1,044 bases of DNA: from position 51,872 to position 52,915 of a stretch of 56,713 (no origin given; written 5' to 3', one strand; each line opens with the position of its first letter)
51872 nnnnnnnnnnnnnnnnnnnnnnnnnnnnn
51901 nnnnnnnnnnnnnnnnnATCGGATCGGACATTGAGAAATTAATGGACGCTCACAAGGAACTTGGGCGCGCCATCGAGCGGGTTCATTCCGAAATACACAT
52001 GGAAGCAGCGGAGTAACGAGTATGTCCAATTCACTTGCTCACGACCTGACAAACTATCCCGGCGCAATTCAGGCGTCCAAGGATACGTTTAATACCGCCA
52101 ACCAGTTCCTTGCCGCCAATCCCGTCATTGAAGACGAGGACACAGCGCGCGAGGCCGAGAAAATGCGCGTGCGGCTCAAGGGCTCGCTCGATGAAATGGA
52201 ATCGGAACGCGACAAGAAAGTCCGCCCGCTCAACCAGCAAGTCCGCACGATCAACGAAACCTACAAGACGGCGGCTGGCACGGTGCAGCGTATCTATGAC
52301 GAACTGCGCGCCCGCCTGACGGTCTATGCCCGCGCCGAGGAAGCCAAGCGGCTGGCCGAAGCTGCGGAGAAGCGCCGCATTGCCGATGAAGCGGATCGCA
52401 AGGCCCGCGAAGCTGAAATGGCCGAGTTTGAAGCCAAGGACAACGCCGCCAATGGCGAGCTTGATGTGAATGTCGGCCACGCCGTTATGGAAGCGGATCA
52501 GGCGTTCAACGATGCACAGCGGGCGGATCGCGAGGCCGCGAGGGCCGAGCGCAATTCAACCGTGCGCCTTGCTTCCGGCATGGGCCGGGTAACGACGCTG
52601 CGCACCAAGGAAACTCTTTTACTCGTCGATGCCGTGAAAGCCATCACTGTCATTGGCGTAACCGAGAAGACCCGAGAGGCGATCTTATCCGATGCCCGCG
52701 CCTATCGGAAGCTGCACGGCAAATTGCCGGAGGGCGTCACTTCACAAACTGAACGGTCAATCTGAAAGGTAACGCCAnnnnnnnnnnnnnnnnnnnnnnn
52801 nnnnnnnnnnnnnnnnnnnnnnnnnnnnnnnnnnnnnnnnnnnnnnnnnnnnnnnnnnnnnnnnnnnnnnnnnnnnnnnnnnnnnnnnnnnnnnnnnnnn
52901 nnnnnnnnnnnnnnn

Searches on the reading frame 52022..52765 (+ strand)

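Call 94: search_protein_families(library=phrogs, proteins=[window:52022-52765:+], max_evalue=0.001)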
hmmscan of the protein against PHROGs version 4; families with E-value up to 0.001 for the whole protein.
window:52022-52765:+ (247 aa): 1 family
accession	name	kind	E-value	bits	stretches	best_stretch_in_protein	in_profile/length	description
phrog_10477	-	DNA, RNA and nucleotide metabolism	5.6e-14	53.7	1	17-212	21-202/243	exonuclease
